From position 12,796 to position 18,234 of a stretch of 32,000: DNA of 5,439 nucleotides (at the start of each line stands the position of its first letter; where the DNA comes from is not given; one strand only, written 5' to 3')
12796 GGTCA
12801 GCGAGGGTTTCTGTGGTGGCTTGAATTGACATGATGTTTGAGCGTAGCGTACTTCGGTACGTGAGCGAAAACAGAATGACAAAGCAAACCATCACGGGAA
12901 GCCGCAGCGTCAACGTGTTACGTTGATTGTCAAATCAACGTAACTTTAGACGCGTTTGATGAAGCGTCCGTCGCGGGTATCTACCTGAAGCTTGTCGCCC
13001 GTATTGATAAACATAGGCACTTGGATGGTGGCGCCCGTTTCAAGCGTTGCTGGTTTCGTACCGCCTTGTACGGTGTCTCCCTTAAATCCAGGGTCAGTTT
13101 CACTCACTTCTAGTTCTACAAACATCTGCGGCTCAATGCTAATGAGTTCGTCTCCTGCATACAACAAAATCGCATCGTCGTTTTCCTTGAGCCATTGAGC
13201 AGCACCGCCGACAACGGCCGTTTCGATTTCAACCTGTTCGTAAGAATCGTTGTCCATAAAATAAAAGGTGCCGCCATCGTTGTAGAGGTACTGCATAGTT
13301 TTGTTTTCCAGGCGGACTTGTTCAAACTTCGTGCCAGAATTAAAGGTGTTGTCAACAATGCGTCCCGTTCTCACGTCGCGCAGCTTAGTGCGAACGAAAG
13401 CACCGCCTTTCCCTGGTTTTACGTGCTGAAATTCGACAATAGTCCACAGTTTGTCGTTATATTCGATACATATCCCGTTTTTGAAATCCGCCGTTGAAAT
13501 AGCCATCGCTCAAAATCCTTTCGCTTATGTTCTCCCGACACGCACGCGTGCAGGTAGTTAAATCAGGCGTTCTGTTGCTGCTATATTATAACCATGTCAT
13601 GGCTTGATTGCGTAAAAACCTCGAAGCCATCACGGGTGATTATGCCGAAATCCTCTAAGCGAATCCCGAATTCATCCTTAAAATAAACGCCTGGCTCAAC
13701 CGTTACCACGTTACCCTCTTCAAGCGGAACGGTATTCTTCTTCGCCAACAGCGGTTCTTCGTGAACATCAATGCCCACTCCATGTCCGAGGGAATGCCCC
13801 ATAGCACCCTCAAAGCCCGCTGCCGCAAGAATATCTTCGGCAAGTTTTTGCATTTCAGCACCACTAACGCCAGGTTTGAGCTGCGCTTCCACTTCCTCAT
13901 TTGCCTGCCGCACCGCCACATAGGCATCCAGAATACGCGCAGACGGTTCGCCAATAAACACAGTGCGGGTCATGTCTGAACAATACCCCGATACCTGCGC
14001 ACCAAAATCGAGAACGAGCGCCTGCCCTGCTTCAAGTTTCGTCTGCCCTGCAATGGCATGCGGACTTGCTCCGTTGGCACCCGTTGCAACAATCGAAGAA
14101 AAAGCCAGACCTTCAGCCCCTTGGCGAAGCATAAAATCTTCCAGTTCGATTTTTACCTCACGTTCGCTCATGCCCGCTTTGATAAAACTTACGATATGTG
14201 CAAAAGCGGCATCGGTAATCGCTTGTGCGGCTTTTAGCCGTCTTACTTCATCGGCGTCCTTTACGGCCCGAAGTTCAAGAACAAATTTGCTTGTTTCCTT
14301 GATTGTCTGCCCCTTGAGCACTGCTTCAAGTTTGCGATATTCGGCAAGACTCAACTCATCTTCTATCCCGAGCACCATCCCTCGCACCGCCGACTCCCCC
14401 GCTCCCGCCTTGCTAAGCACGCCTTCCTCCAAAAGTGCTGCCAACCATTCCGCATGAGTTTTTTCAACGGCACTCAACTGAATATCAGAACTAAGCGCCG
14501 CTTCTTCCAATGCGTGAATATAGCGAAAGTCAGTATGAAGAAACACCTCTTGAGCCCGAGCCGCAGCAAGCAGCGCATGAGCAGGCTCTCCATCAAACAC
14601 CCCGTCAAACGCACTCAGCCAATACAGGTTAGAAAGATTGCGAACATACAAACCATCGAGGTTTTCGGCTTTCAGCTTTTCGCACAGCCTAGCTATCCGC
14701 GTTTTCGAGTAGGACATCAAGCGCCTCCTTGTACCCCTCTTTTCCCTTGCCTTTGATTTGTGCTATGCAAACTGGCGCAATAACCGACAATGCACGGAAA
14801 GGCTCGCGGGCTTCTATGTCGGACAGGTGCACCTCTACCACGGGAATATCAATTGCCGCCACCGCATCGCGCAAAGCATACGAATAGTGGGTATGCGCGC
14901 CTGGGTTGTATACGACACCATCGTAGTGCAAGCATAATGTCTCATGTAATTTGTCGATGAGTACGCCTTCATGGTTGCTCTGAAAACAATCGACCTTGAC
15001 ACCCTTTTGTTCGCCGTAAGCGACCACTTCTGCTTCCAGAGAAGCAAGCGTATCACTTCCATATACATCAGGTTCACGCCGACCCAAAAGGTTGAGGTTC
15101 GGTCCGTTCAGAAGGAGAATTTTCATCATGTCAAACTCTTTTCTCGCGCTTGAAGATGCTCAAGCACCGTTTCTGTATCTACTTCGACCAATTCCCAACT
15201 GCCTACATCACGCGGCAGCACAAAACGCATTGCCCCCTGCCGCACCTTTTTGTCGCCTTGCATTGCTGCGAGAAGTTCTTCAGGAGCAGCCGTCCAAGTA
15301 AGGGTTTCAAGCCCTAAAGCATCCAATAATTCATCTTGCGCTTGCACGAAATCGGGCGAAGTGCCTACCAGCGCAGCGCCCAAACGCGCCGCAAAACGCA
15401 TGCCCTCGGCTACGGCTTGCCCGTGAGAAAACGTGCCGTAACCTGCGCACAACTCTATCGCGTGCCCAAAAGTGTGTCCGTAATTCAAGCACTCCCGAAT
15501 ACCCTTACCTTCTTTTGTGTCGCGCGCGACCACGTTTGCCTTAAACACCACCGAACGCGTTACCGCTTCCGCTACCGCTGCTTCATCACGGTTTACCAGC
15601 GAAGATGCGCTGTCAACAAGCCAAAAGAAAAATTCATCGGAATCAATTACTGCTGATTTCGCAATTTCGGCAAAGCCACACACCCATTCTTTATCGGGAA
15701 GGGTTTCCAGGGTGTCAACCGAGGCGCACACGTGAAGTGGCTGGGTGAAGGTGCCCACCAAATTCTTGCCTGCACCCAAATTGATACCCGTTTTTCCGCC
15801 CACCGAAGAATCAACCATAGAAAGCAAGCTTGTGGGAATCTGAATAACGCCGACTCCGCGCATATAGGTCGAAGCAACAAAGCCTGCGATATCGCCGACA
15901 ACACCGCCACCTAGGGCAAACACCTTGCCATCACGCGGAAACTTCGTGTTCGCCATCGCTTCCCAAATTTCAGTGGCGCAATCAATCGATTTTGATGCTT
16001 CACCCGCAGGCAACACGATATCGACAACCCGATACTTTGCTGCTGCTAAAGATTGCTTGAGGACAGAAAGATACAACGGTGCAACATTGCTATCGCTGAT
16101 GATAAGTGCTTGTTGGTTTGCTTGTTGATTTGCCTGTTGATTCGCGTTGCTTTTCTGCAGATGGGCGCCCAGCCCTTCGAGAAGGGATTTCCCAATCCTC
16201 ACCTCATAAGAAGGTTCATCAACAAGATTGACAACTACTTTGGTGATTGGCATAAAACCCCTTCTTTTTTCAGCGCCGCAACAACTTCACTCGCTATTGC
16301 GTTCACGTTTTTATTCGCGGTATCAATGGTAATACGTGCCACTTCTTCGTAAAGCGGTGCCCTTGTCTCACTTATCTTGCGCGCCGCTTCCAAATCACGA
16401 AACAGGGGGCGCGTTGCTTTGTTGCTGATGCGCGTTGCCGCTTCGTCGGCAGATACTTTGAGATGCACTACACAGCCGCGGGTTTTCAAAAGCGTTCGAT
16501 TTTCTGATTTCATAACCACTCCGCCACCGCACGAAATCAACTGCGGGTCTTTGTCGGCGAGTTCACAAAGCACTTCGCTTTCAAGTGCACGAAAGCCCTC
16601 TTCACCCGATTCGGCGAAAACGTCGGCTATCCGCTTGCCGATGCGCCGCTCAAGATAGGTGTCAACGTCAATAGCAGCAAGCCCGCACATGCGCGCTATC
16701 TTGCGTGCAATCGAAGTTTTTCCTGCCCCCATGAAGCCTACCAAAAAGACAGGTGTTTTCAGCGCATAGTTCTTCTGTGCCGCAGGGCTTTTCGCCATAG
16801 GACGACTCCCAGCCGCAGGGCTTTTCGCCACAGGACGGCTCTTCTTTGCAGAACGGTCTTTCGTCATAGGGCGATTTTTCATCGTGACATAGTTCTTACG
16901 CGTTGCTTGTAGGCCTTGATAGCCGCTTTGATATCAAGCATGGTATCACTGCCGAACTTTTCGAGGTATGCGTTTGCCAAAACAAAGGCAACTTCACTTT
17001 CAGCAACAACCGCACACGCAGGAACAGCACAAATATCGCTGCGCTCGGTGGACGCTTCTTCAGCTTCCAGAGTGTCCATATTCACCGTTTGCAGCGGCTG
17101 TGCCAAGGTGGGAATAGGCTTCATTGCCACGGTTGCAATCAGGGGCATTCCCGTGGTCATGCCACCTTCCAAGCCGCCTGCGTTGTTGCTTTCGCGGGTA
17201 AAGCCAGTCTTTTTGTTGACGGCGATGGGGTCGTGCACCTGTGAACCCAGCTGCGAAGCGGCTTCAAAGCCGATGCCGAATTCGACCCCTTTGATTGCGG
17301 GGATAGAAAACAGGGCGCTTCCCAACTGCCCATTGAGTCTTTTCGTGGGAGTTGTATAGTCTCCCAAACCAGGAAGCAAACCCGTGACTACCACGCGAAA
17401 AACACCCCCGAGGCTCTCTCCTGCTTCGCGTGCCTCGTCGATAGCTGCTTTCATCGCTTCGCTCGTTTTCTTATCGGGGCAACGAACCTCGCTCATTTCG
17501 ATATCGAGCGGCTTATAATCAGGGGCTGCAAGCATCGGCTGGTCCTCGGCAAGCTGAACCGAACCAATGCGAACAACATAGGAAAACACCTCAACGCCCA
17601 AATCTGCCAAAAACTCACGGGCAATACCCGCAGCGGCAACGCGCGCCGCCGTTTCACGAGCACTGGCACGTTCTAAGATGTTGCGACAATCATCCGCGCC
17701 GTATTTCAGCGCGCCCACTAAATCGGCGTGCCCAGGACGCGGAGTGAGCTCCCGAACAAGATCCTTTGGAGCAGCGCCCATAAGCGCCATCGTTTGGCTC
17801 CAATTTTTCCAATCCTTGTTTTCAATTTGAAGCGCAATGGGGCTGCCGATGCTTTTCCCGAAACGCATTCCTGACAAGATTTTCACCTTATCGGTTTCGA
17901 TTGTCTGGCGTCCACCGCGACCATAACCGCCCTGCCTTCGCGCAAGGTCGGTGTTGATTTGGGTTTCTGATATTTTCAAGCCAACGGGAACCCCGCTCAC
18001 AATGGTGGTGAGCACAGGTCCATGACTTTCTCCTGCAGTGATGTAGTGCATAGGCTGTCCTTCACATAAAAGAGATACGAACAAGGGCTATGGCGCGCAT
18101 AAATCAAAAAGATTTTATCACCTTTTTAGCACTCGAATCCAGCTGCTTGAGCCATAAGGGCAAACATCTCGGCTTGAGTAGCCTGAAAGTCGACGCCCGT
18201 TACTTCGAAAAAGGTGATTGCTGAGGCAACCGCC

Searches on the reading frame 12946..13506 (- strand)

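Call 5: search_protein_families(library=pfam, proteins=[window:12946-13506:-], max_evalue=0.01)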
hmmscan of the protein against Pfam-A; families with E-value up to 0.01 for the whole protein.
window:12946-13506:- (186 aa): 3 families
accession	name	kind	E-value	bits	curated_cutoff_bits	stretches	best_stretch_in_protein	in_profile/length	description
PF09285.17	Elong-fact-P_C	-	5.9e-28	96.8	25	1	130-185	1-56/56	Elongation factor P, C-terminal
PF08207.18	EFP_N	-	2.1e-27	95.3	23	1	4-61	1-58/58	Elongation factor P (EF-P) KOW-like domain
PF01132.26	EFP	-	2.1e-19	69.6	27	1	69-121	1-53/54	Elongation factor P (EF-P) OB domain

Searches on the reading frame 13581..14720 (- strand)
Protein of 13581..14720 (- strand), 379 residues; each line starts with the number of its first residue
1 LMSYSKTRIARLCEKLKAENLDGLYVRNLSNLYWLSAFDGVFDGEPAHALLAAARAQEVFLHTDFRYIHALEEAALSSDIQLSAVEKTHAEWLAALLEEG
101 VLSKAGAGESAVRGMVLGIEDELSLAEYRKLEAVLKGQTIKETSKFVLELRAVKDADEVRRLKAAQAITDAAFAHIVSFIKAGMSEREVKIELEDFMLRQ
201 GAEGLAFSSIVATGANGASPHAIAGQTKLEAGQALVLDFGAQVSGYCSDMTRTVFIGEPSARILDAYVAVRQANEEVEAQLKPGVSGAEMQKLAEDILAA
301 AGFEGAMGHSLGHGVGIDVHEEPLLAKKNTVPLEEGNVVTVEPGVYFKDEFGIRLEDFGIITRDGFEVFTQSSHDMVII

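Call 5: search_protein_families(library=pfam, proteins=[window:13581-14720:-], max_evalue=0.01)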
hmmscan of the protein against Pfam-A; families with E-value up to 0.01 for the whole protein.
window:13581-14720:- (379 aa): 2 families
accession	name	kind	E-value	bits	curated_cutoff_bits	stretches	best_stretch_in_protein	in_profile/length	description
PF00557.29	Peptidase_M24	-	5.1e-65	219.6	23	1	161-362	2-207/208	Metallopeptidase family M24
PF01321.24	Creatinase_N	-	1.3e-12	48.8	22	1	8-153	1-128/128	Creatinase/Prolidase N-terminal domain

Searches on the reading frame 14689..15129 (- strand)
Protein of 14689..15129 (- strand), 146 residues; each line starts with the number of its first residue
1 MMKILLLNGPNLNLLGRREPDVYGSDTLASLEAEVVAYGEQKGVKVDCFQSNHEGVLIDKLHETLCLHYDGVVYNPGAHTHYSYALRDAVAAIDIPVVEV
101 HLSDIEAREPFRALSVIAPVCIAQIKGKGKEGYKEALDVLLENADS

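Call 12: search_protein_families(library=pfam, proteins=[window:14689-15129:-], max_evalue=0.001)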
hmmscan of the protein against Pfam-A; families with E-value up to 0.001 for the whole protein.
window:14689-15129:- (146 aa): 1 family
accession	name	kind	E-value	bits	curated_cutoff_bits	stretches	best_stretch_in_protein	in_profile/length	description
PF01220.24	DHquinase_II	-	1.4e-55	187.3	23.3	1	3-140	1-137/138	Dehydroquinase class II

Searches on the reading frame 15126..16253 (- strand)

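Call 11: search_protein_families(library=pfam, proteins=[window:15126-16253:-], max_evalue=0.001)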
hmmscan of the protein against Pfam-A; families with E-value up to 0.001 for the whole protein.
window:15126-16253:- (375 aa): 3 families
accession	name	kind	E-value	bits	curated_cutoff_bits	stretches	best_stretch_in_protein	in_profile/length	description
PF01761.26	DHQ_synthase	-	2.8e-44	149.9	24.2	1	79-190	2-113/115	3-dehydroquinate synthase N-terminal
PF24621.2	DHQS_C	-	7e-40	136.7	27.6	1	193-337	1-144/144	3-dehydroquinate synthase C-terminal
PF13685.12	Fe-ADH_2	-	1.2e-05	25.8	28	1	41-143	14-108/149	Iron-containing alcohol dehydrogenase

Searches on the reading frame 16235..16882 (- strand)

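Call 11: search_protein_families(library=pfam, proteins=[window:16235-16882:-], max_evalue=0.001)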
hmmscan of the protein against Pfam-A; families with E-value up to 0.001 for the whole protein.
window:16235-16882:- (215 aa): 3 families
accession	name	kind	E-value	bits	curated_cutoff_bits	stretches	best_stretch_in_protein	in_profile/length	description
PF01202.28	SKI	-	4.6e-45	154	22.1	1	51-204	1-158/159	Shikimate kinase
PF13238.12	AAA_18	-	2.1e-05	25.4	29.4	1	45-156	1-112/128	AAA domain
PF13671.12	AAA_33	-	0.00072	20.3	27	0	45-82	2-39/143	AAA domain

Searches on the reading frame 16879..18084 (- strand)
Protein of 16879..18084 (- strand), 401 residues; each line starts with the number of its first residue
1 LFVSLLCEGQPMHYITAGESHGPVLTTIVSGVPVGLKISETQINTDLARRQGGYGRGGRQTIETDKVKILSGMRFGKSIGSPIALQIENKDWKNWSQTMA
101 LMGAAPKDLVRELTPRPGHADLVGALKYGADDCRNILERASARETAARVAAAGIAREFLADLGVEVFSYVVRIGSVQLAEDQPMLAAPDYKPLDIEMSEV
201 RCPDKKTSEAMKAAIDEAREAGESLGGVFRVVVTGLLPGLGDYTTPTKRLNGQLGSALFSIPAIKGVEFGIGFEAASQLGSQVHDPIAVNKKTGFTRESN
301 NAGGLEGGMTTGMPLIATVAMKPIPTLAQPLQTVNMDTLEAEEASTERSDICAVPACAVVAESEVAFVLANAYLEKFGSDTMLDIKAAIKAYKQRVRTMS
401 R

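Call 11: search_protein_families(library=pfam, proteins=[window:16879-18084:-], max_evalue=0.001)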
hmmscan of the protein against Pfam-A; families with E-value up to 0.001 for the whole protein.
window:16879-18084:- (401 aa): 1 family
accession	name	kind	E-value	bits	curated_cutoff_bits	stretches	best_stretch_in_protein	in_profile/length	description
PF01264.26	Chorismate_synt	-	9.6e-116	386.5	27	1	12-374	1-327/327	Chorismate synthase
